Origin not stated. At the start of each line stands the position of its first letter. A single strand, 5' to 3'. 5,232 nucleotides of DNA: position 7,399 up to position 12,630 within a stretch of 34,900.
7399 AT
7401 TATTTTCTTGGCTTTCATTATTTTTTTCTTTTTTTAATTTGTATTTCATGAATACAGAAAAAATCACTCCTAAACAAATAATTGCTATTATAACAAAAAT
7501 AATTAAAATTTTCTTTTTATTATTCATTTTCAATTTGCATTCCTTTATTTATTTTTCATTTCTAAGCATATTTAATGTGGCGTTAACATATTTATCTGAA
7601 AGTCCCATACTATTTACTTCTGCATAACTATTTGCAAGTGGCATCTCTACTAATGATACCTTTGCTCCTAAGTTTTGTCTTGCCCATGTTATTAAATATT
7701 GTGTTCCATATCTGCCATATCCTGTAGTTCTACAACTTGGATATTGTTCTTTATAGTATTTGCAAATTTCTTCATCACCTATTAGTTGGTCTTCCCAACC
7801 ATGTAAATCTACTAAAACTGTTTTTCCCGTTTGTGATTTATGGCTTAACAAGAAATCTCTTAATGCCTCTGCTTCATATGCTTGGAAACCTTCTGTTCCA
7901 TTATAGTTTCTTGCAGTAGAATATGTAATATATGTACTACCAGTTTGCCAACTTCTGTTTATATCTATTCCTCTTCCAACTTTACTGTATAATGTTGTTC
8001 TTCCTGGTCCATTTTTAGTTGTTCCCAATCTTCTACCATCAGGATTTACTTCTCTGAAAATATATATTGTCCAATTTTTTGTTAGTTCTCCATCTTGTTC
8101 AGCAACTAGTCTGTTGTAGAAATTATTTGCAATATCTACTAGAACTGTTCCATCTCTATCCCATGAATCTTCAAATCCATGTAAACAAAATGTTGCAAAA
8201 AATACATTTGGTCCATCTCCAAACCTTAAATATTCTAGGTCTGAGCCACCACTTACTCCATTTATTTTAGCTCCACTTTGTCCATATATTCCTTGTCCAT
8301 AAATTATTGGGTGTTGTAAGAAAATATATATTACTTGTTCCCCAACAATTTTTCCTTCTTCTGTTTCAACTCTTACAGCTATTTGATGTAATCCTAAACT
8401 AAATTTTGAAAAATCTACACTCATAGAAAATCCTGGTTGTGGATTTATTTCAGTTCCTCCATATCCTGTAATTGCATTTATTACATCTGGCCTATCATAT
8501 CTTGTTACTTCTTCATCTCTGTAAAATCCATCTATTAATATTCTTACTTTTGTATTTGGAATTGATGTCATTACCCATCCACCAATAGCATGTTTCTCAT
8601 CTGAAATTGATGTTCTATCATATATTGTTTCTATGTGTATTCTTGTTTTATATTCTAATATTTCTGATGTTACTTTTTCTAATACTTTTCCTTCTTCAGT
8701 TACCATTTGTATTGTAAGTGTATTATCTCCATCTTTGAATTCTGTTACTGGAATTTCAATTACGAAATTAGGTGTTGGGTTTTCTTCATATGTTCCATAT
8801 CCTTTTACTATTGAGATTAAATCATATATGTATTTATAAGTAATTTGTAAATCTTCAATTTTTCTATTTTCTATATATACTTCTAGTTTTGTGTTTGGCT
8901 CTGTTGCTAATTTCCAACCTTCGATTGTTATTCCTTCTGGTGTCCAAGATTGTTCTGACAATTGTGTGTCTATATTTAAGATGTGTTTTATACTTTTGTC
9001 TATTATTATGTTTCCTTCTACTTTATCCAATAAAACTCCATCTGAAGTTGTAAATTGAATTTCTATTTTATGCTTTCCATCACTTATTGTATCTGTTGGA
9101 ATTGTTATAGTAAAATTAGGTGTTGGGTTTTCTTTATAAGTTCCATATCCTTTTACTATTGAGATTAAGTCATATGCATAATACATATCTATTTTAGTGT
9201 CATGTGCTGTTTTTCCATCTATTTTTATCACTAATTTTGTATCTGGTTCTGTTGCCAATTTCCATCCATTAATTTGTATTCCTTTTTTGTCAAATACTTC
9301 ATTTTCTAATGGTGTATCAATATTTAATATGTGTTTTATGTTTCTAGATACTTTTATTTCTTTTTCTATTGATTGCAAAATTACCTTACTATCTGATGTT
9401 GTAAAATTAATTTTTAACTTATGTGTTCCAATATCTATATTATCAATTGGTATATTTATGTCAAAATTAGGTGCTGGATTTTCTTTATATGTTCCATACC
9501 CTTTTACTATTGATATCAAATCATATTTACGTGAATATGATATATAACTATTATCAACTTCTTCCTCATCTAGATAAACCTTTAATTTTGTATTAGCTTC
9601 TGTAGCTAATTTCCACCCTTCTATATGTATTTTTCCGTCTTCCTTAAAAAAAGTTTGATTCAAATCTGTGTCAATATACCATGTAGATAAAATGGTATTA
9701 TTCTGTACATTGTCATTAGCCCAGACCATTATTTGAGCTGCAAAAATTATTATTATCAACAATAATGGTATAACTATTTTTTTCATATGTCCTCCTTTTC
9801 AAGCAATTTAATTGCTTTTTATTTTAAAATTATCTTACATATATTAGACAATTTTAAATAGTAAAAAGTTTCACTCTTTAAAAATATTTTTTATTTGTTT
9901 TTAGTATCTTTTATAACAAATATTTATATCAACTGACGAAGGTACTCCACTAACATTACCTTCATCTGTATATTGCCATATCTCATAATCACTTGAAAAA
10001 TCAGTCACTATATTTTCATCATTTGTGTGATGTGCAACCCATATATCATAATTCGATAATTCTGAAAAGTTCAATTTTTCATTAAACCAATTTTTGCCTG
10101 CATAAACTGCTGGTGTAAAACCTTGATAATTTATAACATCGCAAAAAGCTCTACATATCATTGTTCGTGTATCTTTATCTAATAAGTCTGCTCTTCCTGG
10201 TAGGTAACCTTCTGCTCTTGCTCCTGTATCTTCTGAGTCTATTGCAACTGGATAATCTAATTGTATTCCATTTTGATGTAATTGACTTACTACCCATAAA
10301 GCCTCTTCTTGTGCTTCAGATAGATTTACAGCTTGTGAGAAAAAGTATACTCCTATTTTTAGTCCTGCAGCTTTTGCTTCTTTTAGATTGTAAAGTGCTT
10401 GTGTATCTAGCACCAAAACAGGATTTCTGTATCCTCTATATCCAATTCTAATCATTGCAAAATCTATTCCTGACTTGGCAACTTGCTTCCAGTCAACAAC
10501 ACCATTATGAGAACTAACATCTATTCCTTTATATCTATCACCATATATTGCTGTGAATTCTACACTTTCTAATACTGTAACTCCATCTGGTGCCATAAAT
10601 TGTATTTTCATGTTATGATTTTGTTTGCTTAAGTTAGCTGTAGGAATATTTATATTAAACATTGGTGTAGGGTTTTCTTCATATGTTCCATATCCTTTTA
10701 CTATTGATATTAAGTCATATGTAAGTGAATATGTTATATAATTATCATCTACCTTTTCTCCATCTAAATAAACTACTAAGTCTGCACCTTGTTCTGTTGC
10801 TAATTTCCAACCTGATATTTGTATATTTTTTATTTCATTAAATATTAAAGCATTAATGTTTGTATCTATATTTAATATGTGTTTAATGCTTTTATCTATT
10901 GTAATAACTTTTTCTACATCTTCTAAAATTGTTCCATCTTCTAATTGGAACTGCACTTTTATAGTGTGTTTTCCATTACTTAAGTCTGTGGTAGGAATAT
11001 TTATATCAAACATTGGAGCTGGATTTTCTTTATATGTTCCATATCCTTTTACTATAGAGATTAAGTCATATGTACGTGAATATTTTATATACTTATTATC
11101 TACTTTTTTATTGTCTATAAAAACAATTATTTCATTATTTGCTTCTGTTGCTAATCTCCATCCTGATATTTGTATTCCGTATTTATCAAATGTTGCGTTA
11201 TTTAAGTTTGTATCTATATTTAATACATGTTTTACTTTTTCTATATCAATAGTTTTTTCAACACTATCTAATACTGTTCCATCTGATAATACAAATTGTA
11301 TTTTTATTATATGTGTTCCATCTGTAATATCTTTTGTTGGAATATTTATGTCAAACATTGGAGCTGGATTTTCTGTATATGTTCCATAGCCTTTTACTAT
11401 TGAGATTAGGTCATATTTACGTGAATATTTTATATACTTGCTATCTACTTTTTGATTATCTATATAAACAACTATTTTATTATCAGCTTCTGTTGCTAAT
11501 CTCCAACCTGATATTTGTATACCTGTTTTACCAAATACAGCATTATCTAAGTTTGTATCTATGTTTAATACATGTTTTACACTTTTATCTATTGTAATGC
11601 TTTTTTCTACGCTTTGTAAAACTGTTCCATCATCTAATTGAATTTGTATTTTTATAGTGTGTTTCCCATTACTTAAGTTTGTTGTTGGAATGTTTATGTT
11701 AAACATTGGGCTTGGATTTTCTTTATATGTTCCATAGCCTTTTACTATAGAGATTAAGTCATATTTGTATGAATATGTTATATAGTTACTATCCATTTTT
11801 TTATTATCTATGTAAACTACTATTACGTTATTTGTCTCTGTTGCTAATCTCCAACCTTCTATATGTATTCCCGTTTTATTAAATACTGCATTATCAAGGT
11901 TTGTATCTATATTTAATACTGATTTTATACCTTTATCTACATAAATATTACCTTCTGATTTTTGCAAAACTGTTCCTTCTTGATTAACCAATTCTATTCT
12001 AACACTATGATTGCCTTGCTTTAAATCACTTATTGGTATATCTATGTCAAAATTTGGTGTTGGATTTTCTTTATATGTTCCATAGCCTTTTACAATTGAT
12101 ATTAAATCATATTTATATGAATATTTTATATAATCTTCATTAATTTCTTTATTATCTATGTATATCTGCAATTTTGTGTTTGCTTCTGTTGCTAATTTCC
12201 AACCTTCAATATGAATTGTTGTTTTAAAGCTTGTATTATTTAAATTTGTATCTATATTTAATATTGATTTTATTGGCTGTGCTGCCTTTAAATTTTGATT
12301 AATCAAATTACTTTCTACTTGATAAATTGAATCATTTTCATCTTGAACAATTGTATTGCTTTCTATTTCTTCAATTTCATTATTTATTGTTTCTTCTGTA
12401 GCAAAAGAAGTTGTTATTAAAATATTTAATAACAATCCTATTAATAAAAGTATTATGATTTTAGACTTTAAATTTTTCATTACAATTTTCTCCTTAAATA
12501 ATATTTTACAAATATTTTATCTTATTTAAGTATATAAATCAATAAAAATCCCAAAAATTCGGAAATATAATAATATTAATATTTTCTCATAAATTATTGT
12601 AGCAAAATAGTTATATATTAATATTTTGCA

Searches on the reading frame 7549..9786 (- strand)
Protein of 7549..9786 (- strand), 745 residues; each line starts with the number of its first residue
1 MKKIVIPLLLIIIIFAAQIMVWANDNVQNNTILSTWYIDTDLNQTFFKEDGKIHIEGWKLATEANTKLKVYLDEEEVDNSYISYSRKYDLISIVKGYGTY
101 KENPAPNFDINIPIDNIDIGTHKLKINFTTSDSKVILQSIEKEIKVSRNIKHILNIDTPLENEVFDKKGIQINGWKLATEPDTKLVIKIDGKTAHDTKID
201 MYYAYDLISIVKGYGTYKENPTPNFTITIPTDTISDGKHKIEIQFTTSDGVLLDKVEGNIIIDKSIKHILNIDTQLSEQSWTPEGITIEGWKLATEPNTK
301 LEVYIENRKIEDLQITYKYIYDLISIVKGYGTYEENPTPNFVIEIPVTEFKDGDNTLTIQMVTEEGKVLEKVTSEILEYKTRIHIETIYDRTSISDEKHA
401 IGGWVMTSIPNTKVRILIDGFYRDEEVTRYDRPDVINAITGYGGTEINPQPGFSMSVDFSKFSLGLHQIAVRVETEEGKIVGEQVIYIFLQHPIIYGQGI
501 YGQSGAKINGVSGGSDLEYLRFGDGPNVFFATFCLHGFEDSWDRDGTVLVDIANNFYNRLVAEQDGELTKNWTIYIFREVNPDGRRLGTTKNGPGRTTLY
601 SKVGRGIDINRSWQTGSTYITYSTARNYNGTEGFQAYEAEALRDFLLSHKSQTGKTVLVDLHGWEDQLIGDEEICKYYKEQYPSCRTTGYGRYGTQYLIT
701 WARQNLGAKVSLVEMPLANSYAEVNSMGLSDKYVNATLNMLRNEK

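Call 13: search_protein_families(library=pfam, proteins=[window:7549-9786:-])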
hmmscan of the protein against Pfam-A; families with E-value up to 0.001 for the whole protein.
window:7549-9786:- (745 aa): 3 families
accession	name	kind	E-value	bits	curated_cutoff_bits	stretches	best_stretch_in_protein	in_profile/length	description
PF00246.29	Peptidase_M14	-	7.8e-11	42.5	21.6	1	563-666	81-186/286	Zinc carboxypeptidase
PF22091.2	DUF6941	-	2.5e-06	28.3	27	0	113-199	44-122/125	Family of unknown function (DUF6941)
PF03327.19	Herpes_VP19C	-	0.00095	19.2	25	0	318-363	104-149/263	Herpesvirus capsid shell protein VP19C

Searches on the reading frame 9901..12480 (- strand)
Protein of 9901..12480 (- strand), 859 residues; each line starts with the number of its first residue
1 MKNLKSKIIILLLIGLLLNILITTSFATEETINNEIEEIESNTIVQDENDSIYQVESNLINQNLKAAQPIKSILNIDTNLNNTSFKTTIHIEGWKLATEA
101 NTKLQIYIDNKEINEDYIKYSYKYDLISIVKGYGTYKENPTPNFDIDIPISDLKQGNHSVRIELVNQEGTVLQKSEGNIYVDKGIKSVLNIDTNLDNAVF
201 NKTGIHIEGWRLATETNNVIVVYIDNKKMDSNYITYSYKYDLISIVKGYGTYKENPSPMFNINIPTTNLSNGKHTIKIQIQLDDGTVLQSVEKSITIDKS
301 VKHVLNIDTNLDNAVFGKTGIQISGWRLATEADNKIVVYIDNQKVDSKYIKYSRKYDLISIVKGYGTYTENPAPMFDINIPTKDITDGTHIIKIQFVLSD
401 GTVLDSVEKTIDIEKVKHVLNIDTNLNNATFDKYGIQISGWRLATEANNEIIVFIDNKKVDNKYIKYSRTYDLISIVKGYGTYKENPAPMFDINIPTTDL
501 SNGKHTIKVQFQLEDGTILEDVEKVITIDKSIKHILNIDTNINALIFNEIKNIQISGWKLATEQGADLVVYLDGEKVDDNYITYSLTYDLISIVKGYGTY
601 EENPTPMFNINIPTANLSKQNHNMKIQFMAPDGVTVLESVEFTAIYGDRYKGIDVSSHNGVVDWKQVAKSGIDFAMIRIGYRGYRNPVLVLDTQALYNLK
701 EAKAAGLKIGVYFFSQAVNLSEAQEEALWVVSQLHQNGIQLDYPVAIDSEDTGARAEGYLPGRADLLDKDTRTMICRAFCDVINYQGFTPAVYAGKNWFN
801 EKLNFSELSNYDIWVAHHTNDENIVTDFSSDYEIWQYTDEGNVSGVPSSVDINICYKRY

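Call 13: search_protein_families(library=pfam, proteins=[window:9901-12480:-])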
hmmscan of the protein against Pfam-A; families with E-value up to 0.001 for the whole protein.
window:9901-12480:- (859 aa): 6 families
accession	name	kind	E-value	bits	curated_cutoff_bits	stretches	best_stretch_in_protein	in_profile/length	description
PF01183.26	Glyco_hydro_25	-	7e-30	105.1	27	1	653-846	1-180/180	Glycosyl hydrolases family 25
PF22091.2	DUF6941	-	7.8e-12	46.1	27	0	155-206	50-106/125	Family of unknown function (DUF6941)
PF12580.14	TPPII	-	1.2e-06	28.6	29.7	0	497-572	101-174/187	Tripeptidyl peptidase II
PF19077.6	Big_13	-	5.3e-05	24.1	27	0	263-298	67-101/102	Bacterial Ig-like domain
PF17957.7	Big_7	-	9.1e-05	23.5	24.1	0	76-161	5-69/70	Bacterial Ig domain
PF20515.4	2OG-FeII_Oxy_6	-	9.9e-05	22.9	27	0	87-125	33-71/211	Tet-like 2OG-Fe(II) oxygenase superfamily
